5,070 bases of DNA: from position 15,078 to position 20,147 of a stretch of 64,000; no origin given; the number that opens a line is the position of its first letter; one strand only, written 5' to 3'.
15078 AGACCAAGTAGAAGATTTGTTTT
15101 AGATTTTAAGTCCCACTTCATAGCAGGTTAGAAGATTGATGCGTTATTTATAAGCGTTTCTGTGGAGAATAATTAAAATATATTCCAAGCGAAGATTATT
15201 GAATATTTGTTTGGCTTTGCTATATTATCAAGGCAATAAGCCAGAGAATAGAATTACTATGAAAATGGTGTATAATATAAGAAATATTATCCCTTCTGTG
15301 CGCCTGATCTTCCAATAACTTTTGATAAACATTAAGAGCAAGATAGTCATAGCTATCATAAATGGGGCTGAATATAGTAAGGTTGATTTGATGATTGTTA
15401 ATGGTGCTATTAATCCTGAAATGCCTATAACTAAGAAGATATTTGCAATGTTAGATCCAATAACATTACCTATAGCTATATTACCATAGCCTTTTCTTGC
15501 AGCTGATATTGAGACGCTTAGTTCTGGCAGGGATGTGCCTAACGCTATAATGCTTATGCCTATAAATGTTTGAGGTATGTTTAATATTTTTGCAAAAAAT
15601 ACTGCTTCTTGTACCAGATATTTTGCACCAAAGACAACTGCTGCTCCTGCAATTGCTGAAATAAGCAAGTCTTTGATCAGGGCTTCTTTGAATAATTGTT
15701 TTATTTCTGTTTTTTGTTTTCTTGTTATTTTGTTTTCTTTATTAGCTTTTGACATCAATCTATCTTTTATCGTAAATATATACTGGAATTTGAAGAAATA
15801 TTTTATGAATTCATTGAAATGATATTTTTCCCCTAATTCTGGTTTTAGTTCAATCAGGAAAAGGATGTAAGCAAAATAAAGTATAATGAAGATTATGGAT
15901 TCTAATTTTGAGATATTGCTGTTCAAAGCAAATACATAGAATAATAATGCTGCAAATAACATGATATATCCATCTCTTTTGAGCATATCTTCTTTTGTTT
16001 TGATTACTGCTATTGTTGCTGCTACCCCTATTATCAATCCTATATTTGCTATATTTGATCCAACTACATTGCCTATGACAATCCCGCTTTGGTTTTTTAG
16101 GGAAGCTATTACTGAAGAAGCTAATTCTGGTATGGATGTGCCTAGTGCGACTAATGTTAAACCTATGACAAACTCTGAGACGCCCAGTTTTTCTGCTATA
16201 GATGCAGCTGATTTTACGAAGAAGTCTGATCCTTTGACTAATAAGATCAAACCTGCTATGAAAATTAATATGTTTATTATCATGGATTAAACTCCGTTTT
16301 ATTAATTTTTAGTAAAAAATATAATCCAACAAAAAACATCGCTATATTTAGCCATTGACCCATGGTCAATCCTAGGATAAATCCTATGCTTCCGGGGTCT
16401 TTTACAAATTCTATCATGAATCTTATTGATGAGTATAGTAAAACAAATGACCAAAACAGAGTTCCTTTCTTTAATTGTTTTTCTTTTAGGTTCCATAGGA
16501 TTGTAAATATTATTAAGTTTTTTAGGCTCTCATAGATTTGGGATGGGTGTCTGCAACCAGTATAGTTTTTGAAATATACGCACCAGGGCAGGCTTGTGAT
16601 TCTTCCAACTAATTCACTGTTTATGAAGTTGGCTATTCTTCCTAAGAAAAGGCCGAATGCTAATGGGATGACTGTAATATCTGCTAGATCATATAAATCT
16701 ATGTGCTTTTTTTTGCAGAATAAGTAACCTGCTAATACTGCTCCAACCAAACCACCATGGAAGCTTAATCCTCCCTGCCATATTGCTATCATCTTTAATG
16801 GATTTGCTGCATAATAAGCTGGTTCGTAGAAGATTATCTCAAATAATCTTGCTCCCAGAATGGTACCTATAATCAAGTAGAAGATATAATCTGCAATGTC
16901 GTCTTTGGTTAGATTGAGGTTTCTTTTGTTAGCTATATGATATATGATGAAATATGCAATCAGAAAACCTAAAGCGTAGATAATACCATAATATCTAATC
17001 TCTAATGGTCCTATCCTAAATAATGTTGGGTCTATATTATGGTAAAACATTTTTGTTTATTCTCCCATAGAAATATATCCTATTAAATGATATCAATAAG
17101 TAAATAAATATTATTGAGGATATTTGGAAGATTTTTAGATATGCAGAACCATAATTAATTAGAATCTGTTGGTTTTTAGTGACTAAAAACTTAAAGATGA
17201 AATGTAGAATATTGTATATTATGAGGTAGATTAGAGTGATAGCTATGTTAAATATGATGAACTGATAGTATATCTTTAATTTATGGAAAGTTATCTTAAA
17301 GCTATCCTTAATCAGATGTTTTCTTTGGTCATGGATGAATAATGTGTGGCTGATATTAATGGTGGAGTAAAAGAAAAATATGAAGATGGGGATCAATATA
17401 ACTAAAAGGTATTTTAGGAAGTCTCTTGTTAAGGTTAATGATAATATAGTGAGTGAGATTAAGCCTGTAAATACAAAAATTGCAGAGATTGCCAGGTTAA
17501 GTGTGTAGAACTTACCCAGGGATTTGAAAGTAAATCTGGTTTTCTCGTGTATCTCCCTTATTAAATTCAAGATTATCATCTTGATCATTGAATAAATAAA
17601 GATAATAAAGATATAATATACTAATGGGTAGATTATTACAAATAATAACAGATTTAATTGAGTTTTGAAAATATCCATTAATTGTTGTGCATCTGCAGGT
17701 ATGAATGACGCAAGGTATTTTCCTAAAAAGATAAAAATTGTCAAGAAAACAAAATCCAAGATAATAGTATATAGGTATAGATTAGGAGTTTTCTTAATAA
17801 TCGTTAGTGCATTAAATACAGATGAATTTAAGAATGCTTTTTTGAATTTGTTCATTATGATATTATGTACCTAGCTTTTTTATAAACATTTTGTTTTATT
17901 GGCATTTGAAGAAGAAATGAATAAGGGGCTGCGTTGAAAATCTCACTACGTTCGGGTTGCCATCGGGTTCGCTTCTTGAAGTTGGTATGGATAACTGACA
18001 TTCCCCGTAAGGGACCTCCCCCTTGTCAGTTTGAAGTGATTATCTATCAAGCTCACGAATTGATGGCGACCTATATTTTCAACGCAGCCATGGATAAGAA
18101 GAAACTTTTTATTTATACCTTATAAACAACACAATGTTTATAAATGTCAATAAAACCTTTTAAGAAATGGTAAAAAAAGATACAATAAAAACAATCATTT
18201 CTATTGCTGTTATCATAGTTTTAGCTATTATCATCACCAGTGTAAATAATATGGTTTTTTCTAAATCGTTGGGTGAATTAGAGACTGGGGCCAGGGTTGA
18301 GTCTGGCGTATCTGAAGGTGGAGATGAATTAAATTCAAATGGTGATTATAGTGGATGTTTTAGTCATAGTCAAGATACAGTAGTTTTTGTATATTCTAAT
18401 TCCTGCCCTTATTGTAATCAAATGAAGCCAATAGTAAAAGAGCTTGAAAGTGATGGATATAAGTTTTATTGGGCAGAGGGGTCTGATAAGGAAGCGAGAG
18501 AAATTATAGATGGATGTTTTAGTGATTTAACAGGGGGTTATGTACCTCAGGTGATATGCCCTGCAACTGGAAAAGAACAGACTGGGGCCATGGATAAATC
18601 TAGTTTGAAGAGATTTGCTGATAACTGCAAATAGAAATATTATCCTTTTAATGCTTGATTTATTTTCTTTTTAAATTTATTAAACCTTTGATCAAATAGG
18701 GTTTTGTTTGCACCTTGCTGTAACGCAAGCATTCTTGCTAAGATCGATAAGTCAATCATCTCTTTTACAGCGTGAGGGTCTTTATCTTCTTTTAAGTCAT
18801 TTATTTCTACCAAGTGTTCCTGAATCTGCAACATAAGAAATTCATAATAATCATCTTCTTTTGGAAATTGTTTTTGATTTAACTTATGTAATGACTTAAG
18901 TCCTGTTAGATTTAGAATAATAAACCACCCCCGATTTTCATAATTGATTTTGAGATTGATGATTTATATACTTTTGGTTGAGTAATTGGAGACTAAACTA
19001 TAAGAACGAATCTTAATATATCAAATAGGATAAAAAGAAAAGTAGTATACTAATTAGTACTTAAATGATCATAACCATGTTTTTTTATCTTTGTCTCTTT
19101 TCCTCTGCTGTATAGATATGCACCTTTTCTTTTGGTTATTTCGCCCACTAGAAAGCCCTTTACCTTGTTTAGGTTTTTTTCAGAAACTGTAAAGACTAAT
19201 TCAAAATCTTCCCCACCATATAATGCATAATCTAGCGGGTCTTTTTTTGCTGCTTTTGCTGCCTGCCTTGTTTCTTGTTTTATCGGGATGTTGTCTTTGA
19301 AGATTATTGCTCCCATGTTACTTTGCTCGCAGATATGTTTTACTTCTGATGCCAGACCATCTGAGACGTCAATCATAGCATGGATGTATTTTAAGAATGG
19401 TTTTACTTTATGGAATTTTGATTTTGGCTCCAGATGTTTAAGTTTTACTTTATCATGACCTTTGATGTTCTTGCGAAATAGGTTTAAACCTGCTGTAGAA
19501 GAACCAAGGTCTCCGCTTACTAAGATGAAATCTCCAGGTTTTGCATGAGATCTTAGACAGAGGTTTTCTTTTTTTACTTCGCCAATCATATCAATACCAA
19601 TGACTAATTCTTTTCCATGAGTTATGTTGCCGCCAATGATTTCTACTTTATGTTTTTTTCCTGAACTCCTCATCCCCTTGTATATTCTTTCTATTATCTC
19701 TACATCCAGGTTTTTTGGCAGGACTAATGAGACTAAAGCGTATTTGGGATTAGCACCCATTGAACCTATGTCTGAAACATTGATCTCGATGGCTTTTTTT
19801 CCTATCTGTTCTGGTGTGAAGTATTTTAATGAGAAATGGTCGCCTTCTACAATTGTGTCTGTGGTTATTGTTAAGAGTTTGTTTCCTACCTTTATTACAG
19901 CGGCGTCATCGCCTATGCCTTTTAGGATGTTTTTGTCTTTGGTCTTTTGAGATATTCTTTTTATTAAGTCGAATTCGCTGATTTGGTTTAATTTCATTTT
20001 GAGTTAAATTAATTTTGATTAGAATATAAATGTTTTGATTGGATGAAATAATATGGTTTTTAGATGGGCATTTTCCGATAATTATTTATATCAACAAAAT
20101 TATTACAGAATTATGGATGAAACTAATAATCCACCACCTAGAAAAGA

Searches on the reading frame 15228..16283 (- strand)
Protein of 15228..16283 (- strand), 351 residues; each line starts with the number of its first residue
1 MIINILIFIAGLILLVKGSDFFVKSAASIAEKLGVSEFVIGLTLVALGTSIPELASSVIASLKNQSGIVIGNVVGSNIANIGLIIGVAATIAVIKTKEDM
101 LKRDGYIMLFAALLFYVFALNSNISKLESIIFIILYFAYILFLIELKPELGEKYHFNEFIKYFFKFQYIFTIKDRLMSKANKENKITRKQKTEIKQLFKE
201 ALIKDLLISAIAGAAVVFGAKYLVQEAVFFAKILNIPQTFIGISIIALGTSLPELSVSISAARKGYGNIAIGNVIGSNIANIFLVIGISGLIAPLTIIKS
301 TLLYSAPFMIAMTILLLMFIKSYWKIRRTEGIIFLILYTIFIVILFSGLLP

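Call 55: search_protein_families(library=pfam, proteins=[window:15228-16283:-], max_evalue=0.0001)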
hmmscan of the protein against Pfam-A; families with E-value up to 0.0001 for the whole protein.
window:15228-16283:- (351 aa): 1 family
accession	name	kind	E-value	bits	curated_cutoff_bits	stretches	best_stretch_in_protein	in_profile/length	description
PF01699.29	Na_Ca_ex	-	5.7e-69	231.3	24.9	2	5-144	3-150/151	Sodium/calcium exchanger protein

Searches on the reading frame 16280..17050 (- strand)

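Call 55: search_protein_families(library=pfam, proteins=[window:16280-17050:-], max_evalue=0.0001)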
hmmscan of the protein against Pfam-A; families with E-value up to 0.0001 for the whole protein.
window:16280-17050:- (256 aa): 1 family
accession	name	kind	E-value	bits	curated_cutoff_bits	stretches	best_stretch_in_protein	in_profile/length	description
PF01790.23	LGT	-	4.1e-74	249.3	24.9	1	8-247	1-239/240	Prolipoprotein diacylglyceryl transferase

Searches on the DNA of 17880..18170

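Call 61: search_rna_families(source=window, start=17880, end=18170, threshold=evalue, max_evalue=10, show_alignments=1)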
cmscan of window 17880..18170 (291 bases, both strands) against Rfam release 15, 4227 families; matches with E-value up to 10: 2.
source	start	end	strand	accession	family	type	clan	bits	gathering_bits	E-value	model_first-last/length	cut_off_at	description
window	18101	18144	-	RF00460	U1A_PIE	Cis-reg;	-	17.3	50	0.61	1-74/74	no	U1A polyadenylation inhibition element (PIE)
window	17938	18014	+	RF01880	Xist_exon1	Gene; lncRNA;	-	9.4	50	4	1-85/85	no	X-chromosome inactivation gene exon 1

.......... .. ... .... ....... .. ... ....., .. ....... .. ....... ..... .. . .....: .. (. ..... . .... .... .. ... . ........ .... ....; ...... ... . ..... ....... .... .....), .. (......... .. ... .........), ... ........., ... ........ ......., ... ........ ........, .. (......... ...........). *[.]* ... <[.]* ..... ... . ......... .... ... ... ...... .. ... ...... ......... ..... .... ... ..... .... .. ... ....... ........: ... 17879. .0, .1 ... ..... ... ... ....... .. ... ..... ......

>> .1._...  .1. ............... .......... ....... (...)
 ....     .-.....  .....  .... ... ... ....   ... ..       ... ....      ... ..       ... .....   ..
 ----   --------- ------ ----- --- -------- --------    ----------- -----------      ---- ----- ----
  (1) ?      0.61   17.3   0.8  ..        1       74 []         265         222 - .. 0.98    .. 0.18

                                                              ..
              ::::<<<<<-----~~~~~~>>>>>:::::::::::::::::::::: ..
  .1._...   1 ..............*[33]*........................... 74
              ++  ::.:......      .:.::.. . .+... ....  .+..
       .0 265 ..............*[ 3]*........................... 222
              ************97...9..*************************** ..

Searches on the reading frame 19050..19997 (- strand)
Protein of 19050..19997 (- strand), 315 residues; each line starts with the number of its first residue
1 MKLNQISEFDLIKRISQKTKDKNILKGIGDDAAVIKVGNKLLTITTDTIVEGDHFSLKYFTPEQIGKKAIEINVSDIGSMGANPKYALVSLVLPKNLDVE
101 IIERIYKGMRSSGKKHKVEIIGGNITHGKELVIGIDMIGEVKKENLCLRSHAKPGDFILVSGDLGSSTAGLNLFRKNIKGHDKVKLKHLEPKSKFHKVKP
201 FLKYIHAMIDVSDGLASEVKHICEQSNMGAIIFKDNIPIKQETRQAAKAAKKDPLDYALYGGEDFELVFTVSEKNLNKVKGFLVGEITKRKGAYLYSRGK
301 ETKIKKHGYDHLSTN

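Call 56: search_protein_families(library=pfam, proteins=[window:19050-19997:-], max_evalue=0.0001)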
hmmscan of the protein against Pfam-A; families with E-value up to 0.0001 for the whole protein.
window:19050-19997:- (315 aa): 2 families
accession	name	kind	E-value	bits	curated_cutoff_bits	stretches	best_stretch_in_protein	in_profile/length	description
PF00586.29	AIRS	-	3.2e-26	92.4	24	1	29-141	1-112/112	AIR synthase related protein, N-terminal domain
PF02769.27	AIRS_C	-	5.9e-10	40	23.1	1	153-281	1-129/156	AIR synthase related protein, C-terminal domain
